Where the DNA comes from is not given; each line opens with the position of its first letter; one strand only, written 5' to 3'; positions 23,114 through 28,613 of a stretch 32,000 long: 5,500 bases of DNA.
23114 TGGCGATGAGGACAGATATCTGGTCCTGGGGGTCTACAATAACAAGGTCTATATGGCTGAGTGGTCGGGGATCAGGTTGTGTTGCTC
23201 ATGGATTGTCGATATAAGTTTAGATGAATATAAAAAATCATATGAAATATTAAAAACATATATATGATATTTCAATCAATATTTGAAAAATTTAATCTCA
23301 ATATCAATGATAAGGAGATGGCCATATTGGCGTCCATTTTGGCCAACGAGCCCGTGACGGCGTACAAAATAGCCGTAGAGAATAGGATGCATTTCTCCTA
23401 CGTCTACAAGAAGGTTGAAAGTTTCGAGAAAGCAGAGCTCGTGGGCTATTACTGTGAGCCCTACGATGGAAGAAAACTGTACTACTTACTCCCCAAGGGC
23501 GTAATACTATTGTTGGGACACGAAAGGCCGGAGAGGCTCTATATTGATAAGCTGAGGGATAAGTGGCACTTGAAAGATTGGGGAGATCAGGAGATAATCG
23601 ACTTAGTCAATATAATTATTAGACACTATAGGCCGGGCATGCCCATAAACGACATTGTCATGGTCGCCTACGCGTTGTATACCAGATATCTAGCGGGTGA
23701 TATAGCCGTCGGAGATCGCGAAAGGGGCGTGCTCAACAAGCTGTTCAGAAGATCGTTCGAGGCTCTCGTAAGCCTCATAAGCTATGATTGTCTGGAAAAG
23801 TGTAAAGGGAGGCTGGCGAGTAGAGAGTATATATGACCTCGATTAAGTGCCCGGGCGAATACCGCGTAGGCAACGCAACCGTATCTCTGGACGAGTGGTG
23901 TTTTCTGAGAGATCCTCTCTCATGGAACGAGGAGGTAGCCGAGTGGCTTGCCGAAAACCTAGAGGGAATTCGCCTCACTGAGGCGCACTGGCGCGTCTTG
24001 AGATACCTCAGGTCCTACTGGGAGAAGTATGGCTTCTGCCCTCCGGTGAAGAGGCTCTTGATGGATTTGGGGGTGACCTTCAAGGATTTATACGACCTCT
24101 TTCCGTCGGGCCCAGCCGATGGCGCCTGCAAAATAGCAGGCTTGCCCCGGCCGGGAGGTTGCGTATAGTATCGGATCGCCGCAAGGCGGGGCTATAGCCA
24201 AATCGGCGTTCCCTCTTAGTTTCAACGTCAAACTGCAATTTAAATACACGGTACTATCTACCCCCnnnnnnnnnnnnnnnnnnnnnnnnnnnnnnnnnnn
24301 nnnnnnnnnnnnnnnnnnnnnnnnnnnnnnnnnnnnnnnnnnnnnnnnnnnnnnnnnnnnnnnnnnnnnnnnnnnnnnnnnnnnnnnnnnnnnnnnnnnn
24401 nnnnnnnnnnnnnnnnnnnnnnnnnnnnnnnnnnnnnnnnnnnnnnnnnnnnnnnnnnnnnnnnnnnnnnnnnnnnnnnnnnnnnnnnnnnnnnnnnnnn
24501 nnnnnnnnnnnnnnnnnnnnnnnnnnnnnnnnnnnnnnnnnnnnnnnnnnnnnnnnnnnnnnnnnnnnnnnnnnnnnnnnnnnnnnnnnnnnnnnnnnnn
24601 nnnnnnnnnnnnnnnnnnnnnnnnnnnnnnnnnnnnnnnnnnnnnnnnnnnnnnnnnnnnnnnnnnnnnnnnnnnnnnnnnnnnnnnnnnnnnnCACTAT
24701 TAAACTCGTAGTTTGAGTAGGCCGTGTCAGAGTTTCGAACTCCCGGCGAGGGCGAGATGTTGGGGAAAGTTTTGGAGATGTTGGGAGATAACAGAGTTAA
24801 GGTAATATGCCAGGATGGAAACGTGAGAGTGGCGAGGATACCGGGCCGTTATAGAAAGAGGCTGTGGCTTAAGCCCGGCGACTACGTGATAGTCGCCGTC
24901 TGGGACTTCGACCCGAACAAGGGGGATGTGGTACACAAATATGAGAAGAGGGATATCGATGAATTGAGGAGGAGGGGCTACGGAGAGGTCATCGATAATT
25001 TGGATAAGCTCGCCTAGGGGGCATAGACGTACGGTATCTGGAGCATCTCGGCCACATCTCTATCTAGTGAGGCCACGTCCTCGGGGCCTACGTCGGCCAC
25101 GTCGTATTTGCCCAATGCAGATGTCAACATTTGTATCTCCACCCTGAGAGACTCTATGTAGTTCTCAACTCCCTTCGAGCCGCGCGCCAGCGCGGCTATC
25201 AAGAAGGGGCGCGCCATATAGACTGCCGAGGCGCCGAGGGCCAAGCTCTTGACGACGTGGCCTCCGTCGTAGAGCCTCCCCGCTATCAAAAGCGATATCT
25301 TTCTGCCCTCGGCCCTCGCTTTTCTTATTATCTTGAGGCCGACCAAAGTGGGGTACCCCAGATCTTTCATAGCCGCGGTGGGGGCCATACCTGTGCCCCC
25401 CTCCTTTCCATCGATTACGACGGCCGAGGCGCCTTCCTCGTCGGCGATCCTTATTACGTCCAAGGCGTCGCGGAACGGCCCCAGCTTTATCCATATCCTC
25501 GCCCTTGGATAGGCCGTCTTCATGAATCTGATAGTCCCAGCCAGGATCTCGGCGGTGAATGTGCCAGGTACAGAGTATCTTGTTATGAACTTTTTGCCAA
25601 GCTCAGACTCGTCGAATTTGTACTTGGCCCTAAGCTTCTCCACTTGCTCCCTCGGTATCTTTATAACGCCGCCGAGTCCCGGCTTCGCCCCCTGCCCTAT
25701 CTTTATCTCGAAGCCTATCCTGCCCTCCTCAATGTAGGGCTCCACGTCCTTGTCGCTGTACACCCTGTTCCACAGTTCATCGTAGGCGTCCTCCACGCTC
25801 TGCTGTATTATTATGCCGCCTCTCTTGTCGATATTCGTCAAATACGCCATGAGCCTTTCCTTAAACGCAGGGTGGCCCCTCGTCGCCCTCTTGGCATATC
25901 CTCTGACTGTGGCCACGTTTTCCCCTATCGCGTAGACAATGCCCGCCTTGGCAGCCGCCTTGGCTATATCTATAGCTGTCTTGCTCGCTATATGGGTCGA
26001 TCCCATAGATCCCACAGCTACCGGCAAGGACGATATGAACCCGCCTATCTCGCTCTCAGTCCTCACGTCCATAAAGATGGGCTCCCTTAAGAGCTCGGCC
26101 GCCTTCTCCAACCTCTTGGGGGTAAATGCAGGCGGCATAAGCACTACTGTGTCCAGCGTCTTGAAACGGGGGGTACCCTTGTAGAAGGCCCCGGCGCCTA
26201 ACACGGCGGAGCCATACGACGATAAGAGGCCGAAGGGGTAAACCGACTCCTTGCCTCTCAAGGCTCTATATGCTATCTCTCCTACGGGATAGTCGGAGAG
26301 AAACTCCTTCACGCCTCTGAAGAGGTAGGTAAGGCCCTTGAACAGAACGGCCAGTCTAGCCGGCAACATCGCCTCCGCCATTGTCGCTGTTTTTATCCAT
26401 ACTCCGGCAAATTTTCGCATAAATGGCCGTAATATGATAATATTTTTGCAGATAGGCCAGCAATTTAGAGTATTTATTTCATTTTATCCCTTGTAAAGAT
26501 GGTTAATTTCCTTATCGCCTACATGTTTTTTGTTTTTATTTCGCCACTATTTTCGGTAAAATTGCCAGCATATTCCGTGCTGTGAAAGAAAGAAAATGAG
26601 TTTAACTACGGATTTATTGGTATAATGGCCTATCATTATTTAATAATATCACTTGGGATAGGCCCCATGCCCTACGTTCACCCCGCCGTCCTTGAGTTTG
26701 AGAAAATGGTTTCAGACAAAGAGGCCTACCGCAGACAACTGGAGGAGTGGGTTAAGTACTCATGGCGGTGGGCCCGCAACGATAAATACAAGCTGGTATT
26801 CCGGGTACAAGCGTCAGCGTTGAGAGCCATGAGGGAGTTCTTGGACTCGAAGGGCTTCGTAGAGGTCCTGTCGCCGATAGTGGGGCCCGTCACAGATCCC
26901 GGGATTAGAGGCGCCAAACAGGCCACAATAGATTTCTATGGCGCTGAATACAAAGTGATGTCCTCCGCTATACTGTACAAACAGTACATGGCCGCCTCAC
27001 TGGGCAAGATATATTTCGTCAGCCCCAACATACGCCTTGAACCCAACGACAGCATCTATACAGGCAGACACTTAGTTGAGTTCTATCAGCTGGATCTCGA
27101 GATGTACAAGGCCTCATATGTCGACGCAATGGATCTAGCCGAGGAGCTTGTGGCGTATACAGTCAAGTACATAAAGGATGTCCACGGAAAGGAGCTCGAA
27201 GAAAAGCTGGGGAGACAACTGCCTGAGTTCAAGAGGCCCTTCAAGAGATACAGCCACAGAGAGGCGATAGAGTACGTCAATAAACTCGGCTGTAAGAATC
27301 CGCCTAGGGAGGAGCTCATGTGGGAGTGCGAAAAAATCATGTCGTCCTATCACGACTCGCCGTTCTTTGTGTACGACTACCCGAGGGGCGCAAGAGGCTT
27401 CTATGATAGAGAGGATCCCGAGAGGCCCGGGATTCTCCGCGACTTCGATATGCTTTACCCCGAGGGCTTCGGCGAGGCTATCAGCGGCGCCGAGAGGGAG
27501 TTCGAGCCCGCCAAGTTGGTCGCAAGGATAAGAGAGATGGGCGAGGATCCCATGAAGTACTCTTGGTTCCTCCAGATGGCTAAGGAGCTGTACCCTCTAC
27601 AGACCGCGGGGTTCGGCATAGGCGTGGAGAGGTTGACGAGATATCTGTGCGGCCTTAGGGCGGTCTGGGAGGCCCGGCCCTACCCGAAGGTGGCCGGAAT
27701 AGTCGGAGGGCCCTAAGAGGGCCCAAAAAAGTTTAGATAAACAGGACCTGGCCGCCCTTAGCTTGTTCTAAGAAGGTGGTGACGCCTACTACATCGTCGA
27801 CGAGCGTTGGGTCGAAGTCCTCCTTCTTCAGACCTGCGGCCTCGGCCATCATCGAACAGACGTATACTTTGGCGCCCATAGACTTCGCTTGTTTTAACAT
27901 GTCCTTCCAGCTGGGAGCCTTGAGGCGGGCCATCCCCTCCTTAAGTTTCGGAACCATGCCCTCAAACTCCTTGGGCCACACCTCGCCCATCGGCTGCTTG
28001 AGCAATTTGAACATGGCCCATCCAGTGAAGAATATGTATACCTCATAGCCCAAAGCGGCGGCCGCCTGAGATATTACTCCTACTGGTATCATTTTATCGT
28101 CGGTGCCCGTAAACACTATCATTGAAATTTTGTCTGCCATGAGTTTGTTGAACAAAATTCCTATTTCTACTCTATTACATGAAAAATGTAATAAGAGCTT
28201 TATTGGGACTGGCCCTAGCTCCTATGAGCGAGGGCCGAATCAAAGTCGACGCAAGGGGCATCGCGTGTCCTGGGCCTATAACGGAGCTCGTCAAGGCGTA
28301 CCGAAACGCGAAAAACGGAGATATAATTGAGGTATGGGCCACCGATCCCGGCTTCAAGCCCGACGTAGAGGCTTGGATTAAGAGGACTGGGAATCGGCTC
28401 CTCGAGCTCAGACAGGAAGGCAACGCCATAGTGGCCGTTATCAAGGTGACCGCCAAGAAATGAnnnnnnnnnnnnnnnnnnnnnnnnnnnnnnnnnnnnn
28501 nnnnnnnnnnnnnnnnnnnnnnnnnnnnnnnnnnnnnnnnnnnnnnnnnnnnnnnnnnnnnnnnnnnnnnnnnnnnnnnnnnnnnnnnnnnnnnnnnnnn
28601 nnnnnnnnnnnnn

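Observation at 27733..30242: Candidate undescribed sulfur-relay module: dsrE3-like | tusA / SQR-like flavoprotein / double DUF1641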

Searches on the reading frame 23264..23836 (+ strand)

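Call 7: search_protein_families(library=pfam, proteins=[window:23264-23836:+], max_evalue=0.001)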
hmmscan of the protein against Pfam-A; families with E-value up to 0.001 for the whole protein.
window:23264-23836:+ (190 aa): 1 family
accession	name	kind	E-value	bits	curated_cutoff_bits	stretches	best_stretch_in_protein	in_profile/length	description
PF01978.25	TrmB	-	0.00071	19.8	25.6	0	11-60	3-52/68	Sugar-specific transcriptional regulator TrmB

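Call 63: search_protein_families(library=ncbifam, proteins=[window:23264-23836:+], max_evalue=0.1)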
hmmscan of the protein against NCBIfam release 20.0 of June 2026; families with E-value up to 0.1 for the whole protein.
window:23264-23836:+ (190 aa): 2 families
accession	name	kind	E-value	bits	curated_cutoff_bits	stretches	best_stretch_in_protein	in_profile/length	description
NF053755.1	MsvR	equivalog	0.079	12.6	220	0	21-89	18-85/236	transcriptional factor MsvR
NF038004.1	darobactin_RiPP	equivalog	0.086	12.9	45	0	6-33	10-37/45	darobactin family peptide antibiotic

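Call 81: search_protein_families(library=pfam, proteins=[window:23264-23836:+], max_evalue=0.01)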
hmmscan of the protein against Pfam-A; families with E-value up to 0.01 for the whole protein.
window:23264-23836:+ (190 aa): 1 family
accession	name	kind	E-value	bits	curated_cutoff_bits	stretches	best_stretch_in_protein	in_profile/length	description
PF01978.25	TrmB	-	0.00071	19.8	25.6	1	11-60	3-52/68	Sugar-specific transcriptional regulator TrmB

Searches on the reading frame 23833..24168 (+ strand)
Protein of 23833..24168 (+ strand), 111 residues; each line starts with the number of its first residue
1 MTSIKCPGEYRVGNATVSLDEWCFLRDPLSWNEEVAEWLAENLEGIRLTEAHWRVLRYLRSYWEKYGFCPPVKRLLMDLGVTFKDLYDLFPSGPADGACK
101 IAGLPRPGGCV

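Call 7: search_protein_families(library=pfam, proteins=[window:23833-24168:+], max_evalue=0.001)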
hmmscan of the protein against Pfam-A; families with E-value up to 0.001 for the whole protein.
window:23833-24168:+ (111 aa): 1 family
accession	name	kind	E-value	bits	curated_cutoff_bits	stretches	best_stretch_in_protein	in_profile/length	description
PF04358.19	DsrC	-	1.6e-29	102.9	24.9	1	13-111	3-107/107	DsrC like protein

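Call 63: search_protein_families(library=ncbifam, proteins=[window:23833-24168:+], max_evalue=0.1)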
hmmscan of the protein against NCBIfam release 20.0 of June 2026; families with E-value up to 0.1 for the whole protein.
window:23833-24168:+ (111 aa): 2 families
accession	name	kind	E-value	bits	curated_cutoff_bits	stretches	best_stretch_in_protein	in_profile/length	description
TIGR03342.1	dsrC_tusE_dsvC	subfamily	2.2e-29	101.9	53.5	1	12-111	3-108/108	TusE/DsrC/DsvC family sulfur relay protein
NF008562.0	PRK11508.1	equivalog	9.7e-16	57.9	191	1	17-111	9-109/109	sulfurtransferase TusE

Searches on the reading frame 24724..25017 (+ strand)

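Call 7: search_protein_families(library=pfam, proteins=[window:24724-25017:+], max_evalue=0.001)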
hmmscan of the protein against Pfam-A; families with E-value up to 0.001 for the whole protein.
window:24724-25017:+ (97 aa): 1 family
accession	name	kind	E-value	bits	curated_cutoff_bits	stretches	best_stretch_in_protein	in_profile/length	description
PF01176.25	eIF-1a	-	4.9e-25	87.4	30.2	1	10-72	1-64/64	Translation initiation factor 1A / IF-1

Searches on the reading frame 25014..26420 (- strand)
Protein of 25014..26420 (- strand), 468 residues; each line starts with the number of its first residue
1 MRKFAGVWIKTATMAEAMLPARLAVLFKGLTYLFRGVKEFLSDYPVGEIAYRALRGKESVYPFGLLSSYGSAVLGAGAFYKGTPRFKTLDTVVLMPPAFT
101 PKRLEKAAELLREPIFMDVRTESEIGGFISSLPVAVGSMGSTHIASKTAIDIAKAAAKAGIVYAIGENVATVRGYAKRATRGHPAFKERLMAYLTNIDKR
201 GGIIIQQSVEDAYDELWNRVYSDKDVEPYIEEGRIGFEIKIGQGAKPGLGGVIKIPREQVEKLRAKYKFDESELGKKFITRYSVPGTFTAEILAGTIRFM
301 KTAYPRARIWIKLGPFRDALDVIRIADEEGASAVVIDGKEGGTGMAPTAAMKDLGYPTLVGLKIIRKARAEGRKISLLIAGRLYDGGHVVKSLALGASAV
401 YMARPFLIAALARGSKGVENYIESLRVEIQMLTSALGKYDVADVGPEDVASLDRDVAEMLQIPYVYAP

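Call 7: search_protein_families(library=pfam, proteins=[window:25014-26420:-], max_evalue=0.001)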
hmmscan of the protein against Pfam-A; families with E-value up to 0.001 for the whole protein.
window:25014-26420:- (468 aa): 3 families
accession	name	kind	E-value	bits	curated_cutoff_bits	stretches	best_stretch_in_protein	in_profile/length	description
PF01645.23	Glu_synthase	-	2.9e-24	86.4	20.4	1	137-409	72-310/369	Conserved region in glutamate synthase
PF01070.24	FMN_dh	-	6.6e-17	62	24.9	1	358-449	259-348/350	FMN-dependent dehydrogenase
PF03060.21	NMO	-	2.2e-07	31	28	1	321-434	147-253/331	Nitronate monooxygenase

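Call 63: search_protein_families(library=ncbifam, proteins=[window:25014-26420:-], max_evalue=0.1)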
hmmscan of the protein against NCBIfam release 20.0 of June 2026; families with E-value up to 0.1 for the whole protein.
window:25014-26420:- (468 aa): 12 families
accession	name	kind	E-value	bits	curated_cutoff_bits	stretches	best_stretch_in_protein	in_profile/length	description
TIGR02151.1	IPP_isom_2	equivalog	5.3e-14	51.9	281.3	1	323-444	209-329/338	type 2 isopentenyl-diphosphate Delta-isomerase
TIGR03966.1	actino_HemFlav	equivalog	3.8e-13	48.9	470.85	1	368-449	296-377/385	pre-mycofactocin synthase MftD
NF008730.0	PRK11750.1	equivalog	5.7e-10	37.2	1047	1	238-400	932-1093/1490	glutamate synthase large subunit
NF008398.0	PRK11197.1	subfamily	4.7e-09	35.5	376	1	369-449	295-375/381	L-lactate dehydrogenase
NF033901.1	L_lactate_LldD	exception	3.9e-07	29.4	550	1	372-447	298-373/377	FMN-dependent L-lactate dehydrogenase LldD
TIGR02708.1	L_lactate_ox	equivalog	5.8e-05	22.2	645.5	1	370-444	279-353/367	L-lactate oxidase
TIGR03151.1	enACPred_II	equivalog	0.001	18.5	453.1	1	322-411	121-198/307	enoyl-[acyl-carrier-protein] reductase FabK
NF007663.1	PRK10336.1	equivalog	0.0027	17.5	345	1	343-411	41-108/219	quorum sensing response regulator transcription factor QseB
NF007346.1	PRK09836.1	equivalog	0.01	15.6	420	1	353-413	51-110/227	copper/silver response regulator transcription factor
NF012023.0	PRK15479.1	equivalog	0.043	13.3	337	1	350-411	48-108/224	transcriptional regulator TctD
TIGR01304.1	IMP_DH_rel_2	equivalog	0.044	13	342.1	1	370-414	250-294/365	GuaB3 family IMP dehydrogenase-related protein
NF008078.0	PRK10816.1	equivalog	0.05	13.1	336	1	346-410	44-107/223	two-component system response regulator PhoP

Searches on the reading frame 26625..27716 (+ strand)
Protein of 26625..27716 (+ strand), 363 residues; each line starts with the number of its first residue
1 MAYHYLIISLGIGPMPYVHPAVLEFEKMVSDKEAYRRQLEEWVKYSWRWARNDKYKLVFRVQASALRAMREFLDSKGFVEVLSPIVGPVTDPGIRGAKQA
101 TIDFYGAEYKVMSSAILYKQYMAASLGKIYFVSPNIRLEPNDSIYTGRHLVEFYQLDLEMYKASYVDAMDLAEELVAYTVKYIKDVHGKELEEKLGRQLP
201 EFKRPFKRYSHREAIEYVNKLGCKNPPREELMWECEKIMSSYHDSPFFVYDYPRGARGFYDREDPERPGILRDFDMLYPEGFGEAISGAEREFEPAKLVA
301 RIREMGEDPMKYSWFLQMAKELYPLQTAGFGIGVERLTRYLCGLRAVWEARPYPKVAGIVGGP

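Call 3: search_protein_families(library=pfam, proteins=[window:26625-27716:+], max_evalue=0.01)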
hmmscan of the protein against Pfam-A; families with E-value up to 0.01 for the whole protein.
window:26625-27716:+ (363 aa): 1 family
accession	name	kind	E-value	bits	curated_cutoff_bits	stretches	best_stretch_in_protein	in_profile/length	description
PF00152.25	tRNA-synt_2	-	1.4e-60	205.4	25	1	40-356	3-307/308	tRNA synthetases class II (D, K and N)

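Call 4: search_protein_families(library=ncbifam, proteins=[window:26625-27716:+], max_evalue=0.01)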
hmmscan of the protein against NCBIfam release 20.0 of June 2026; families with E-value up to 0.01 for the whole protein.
window:26625-27716:+ (363 aa): 17 families
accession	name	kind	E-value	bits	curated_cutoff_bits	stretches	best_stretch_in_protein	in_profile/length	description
NF005052.0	PRK06462.1-1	equivalog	1.2e-198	659.4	368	1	17-363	7-353/353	asparagine synthetase A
NF005054.0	PRK06462.1-4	equivalog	1.1e-84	284.3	309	1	51-360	17-315/318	asparagine synthetase A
NF003483.0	PRK05159.1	equivalog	6.8e-53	180.1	353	1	37-355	115-431/438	aspartate--tRNA(Asn) ligase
NF003037.0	PRK03932.1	equivalog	2.5e-51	175.1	414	1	40-357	114-446/451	asparagine--tRNA ligase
TIGR00457.1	asnS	equivalog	1.7e-41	142.5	342.6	1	46-358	123-451/455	asparagine--tRNA ligase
TIGR00458.1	aspS_nondisc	equivalog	3.6e-41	141.5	368.4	1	51-355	125-421/428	aspartate--tRNA(Asn) ligase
TIGR00499.1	lysS_bact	equivalog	5.1e-14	51.8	427.6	1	51-219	164-326/496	lysine--tRNA ligase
NF001756.1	PRK00484.1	subfamily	4.9e-13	48.6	468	1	51-226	161-329/488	lysine--tRNA ligase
NF009101.0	PRK12445.1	subfamily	7.5e-11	41.2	1026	1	50-216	175-334/505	lysine--tRNA ligase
NF005055.0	PRK06462.1-5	equivalog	3.6e-10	39.4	389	1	130-350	110-328/341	asparagine synthetase A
NF001750.0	PRK00476.1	equivalog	8.7e-10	37.5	443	1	43-195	126-274/590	aspartate--tRNA ligase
TIGR00459.1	aspS_bact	equivalog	2.3e-09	36.2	373.85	1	41-209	119-281/586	aspartate--tRNA ligase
NF005053.0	PRK06462.1-3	equivalog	3.1e-07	30.2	322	1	237-342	152-253/274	asparagine synthetase A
TIGR00462.1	genX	equivalog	6.6e-07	29.1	286.9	1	62-237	4-161/304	EF-P lysine aminoacylase EpmA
NF009460.0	PRK12820.1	equivalog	1.1e-06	27.1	1379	1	65-192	179-299/723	bifunctional aspartyl-tRNA synthetase/aspartyl/glutamyl-tRNA amidotransferase subunit C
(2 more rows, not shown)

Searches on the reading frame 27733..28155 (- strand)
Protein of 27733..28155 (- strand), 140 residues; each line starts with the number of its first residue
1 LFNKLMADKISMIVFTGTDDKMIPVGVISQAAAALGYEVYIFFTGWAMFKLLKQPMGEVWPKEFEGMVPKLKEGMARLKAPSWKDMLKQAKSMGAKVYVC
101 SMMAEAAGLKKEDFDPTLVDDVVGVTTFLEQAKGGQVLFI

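Call 3: search_protein_families(library=pfam, proteins=[window:27733-28155:-], max_evalue=0.01)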
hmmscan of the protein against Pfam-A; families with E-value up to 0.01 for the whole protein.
window:27733-28155:- (140 aa): 2 families
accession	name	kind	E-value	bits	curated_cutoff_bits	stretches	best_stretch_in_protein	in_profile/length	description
PF13686.11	DrsE_2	-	5.7e-17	62.5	25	2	64-137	81-153/156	DsrE/DsrF/DrsH-like family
PF02635.20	DsrE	-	1.2e-08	35.6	22.7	1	28-132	23-107/116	DsrE/DsrF-like family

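Call 4: search_protein_families(library=ncbifam, proteins=[window:27733-28155:-], max_evalue=0.01)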
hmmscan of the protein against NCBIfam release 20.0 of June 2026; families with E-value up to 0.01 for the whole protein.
window:27733-28155:- (140 aa): 1 family
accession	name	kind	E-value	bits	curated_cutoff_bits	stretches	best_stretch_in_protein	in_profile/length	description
NF047629.1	SulfCarrDsrE2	equivalog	6.1e-07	29.8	210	1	7-59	3-55/159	sulfur carrier protein DsrE2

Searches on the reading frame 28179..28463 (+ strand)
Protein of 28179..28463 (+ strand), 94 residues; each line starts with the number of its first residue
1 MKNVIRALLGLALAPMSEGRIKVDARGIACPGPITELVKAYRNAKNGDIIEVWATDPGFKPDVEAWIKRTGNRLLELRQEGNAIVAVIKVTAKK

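Call 3: search_protein_families(library=pfam, proteins=[window:28179-28463:+], max_evalue=0.01)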
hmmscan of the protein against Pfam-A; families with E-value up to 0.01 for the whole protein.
window:28179-28463:+ (94 aa): 1 family
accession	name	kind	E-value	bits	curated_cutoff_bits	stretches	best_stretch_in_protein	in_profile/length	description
PF01206.22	TusA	-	2.4e-20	72.6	28.6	1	21-89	1-69/70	Sulfurtransferase TusA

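Call 4: search_protein_families(library=ncbifam, proteins=[window:28179-28463:+], max_evalue=0.01)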
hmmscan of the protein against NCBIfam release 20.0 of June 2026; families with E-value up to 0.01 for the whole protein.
window:28179-28463:+ (94 aa): 4 families
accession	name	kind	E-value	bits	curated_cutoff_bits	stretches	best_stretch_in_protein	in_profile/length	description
NF001423.0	PRK00299.1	equivalog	2.8e-07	30.3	78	1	21-82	10-71/82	sulfurtransferase TusA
NF008242.0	PRK11018.1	equivalog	0.00017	21.2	79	1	21-89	9-77/78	sulfurtransferase-like selenium metabolism protein YedF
NF049973.1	radical_Rv1681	equivalog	0.00042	19.4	380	1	34-83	2-50/326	Rv1681 family radical SAM protein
TIGR03527.1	selenium_YedF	equivalog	0.0022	17.9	110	1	23-90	1-68/194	sulfurtransferase-like selenium metabolism protein YedF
